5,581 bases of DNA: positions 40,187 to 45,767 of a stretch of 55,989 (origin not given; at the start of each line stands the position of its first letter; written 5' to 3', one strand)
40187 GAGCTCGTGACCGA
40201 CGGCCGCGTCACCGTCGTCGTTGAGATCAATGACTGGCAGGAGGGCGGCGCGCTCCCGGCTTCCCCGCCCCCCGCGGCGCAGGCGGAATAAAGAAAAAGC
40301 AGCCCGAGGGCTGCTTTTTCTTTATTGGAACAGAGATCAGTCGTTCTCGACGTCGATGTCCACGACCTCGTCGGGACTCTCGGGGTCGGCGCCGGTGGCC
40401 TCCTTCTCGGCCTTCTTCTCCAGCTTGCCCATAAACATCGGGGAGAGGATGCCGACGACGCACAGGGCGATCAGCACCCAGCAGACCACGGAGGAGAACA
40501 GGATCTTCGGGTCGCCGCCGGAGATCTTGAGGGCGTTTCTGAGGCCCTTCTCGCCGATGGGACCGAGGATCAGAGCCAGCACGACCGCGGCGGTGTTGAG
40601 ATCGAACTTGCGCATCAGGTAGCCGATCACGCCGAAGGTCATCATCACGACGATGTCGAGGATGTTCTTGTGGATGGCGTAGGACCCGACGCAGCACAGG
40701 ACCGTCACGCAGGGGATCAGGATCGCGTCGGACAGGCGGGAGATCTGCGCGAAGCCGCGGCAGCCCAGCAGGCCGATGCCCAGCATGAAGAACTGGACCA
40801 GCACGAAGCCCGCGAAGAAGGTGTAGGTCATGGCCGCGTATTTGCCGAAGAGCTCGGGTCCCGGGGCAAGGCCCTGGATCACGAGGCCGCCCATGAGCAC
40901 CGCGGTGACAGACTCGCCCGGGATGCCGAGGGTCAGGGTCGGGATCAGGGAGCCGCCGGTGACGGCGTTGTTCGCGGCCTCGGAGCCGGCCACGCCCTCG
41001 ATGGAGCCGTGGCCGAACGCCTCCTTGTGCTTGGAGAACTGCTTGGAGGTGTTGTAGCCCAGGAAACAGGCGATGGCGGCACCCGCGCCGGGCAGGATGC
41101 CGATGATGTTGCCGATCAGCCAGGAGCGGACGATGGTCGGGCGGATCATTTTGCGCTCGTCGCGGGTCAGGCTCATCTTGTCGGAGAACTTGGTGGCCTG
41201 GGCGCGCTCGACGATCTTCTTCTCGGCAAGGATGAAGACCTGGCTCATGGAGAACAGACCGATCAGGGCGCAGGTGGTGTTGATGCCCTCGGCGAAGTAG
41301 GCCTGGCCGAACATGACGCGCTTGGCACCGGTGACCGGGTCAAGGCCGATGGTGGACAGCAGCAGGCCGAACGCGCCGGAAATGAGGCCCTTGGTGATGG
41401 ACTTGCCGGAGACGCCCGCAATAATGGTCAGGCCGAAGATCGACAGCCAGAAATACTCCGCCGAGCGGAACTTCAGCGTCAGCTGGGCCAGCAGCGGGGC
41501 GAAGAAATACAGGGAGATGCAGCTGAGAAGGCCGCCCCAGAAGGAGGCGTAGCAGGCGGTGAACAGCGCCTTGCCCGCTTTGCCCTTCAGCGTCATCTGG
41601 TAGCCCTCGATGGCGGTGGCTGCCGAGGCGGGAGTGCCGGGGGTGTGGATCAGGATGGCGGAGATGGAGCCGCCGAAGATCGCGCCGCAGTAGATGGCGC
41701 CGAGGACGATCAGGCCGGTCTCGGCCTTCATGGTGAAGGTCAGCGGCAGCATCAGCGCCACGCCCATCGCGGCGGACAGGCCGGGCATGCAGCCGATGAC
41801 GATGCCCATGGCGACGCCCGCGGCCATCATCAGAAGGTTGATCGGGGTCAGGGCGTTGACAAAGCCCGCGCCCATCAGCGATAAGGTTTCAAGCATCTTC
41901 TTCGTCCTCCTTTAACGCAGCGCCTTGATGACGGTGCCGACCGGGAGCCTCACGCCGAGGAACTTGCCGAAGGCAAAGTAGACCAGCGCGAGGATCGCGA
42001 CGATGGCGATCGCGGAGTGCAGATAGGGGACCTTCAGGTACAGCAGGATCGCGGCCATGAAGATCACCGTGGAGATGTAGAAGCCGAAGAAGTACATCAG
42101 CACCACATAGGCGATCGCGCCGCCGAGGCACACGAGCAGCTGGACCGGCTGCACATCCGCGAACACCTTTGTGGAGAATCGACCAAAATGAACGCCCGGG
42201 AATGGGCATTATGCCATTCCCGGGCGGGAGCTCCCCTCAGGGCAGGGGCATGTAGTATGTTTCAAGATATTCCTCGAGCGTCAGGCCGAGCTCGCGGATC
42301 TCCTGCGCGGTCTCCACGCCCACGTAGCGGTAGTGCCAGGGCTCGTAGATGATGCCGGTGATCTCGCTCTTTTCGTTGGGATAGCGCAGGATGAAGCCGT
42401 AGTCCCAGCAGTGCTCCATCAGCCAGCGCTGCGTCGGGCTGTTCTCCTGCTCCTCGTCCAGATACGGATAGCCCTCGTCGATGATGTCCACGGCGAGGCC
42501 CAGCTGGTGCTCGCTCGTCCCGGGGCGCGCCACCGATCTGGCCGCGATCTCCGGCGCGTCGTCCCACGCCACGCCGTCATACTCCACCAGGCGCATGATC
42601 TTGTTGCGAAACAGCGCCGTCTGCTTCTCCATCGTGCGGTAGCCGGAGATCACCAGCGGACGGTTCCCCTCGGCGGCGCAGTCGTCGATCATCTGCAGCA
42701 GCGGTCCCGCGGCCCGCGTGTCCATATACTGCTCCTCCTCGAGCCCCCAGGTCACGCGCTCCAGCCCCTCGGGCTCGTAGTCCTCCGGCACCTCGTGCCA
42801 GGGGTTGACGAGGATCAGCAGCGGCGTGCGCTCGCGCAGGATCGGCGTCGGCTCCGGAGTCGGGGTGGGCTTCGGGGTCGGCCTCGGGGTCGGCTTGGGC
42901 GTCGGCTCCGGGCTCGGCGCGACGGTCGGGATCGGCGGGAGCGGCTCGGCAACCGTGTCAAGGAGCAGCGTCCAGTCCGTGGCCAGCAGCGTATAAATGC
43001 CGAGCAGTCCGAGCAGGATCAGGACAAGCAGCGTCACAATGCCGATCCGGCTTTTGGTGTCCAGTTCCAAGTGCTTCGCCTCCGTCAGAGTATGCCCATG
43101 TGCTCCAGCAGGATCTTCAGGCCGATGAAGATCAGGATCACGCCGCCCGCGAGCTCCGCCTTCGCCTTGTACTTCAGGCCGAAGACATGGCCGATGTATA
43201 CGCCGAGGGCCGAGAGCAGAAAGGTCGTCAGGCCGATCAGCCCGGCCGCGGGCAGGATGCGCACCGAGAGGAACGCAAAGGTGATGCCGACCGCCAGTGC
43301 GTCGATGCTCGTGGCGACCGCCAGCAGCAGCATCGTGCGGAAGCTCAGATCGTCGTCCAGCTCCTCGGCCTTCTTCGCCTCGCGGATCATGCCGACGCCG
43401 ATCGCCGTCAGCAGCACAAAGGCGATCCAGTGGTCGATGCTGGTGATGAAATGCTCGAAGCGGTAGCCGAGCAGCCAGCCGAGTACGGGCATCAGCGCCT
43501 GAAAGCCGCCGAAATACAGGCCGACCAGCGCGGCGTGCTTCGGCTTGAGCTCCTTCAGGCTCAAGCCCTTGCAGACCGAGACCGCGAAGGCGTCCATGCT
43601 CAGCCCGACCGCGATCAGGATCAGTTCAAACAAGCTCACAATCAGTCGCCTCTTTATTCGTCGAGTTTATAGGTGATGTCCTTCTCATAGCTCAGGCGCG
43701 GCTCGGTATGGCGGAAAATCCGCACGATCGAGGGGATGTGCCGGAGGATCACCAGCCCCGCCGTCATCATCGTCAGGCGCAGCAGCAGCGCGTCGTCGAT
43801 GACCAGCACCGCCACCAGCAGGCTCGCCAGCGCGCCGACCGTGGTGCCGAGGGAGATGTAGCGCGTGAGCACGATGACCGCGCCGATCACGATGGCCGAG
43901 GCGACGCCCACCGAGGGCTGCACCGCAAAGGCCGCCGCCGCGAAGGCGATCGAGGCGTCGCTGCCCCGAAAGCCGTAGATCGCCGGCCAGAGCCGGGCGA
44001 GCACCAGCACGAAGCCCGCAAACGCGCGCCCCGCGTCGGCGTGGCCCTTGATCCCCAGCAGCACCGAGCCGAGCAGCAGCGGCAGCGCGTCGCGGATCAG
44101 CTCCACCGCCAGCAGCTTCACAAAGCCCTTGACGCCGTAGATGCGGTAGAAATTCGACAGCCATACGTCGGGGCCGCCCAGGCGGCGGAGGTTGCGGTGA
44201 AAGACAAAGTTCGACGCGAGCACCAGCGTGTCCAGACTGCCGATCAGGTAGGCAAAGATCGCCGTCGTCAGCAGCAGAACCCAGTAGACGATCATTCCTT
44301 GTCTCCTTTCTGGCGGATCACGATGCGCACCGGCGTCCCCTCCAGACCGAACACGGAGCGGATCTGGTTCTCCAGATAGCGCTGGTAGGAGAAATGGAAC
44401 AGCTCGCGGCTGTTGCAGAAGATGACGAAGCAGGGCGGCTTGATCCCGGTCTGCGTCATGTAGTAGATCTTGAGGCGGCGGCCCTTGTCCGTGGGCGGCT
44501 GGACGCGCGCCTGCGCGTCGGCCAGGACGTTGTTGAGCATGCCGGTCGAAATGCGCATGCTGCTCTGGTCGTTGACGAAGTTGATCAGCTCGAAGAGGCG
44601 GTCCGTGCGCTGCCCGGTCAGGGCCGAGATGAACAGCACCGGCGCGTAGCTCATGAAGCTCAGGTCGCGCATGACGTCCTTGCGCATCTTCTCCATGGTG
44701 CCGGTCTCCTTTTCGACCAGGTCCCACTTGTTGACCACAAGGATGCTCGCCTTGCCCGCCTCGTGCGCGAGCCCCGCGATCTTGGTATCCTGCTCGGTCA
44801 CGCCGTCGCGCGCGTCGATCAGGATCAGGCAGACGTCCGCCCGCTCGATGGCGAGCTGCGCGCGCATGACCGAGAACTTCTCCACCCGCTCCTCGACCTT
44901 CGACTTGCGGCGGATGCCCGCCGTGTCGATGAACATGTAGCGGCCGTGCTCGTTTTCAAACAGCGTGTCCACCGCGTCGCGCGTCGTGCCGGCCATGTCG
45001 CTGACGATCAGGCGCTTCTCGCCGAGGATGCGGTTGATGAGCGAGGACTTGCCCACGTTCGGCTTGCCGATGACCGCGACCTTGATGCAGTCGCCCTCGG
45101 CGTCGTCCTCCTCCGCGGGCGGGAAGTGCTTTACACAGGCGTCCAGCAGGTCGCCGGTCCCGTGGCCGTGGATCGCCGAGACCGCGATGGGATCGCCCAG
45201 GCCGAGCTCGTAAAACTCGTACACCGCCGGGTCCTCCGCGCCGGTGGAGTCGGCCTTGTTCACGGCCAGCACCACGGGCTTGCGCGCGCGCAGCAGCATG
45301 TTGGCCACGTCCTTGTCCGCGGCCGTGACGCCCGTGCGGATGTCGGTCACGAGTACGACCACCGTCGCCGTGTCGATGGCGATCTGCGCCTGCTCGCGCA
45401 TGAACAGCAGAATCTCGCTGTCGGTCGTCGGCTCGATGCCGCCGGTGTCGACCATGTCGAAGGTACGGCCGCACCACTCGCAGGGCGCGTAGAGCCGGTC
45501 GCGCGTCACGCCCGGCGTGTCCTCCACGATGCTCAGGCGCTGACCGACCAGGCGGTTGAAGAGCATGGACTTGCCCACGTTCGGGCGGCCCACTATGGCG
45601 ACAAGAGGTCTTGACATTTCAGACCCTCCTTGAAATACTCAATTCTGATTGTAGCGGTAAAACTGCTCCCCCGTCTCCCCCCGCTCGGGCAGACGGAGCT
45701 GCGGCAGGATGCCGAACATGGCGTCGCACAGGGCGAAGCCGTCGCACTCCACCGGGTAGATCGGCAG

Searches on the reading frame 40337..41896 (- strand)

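Call 44: search_protein_families(library=pfam, proteins=[window:40337-41896:-])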
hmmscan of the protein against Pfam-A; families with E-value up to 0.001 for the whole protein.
window:40337-41896:- (519 aa): 1 family
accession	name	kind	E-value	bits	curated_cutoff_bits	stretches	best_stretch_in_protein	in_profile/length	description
PF01970.21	TctA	-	9.5e-150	499.3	28.9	1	21-440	1-423/423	Tripartite tricarboxylate transporter TctA family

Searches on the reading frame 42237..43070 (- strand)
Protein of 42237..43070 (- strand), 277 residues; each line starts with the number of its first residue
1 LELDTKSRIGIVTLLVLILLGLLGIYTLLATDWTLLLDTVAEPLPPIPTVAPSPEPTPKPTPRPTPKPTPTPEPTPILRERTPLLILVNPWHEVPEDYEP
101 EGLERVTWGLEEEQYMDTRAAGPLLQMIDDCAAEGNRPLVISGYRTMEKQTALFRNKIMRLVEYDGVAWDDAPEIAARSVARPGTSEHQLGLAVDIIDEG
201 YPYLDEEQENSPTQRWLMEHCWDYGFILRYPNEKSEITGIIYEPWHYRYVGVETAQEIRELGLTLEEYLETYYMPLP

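Call 85: search_protein_families(library=pfam, proteins=[window:42237-43070:-], max_evalue=0.00001)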
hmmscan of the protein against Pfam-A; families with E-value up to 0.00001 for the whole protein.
window:42237-43070:- (277 aa): 1 family
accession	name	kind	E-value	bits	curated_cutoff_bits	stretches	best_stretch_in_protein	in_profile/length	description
PF02557.22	VanY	-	1.5e-36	125.6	25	1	114-251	2-131/132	D-alanyl-D-alanine carboxypeptidase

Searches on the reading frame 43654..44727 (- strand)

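Call 85: search_protein_families(library=pfam, proteins=[window:43654-44727:-], max_evalue=0.00001)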
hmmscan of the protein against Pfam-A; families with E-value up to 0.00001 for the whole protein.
window:43654-44727:- (357 aa): 1 family
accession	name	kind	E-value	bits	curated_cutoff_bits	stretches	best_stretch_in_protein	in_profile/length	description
PF02660.20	G3P_acyltransf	-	4.9e-18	66.2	24.1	1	158-337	1-164/164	Glycerol-3-phosphate acyltransferase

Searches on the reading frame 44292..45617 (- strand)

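Call 85: search_protein_families(library=pfam, proteins=[window:44292-45617:-], max_evalue=0.00001)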
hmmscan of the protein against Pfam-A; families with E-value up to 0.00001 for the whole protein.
window:44292-45617:- (441 aa): 9 families
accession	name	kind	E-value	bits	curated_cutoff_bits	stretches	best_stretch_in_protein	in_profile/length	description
PF01926.29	MMR_HSR1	-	1.2e-57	193.4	21.9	2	179-297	1-113/113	50S ribosome-binding GTPase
PF14714.11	KH_dom-like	-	4.5e-36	123.4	27.3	1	355-435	1-81/81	KH-domain-like of EngA bacterial GTPase enzymes, C-terminal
PF02421.24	FeoB_N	-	6e-25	88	27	2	179-343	2-154/156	Ferrous iron transport protein B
PF00009.33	GTP_EFTU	-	1.4e-24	87.2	26.5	2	178-345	4-182/188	Elongation factor Tu GTP binding domain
PF00350.29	Dynamin_N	-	4.5e-14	53.3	27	0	180-213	1-33/168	Dynamin family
PF04548.22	AIG1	-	6.7e-12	45.6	27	0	180-281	3-104/212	AIG1 family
PF03193.22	RsgA_GTPase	-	4.2e-10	40.2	30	0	181-236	110-169/174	RsgA GTPase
PF08477.19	Roc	-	1.3e-08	35.5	27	0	179-299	1-119/119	Ras of Complex, Roc, domain of DAPkinase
PF00071.28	Ras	-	2.6e-06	27.6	21.6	0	179-343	1-154/162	Ras family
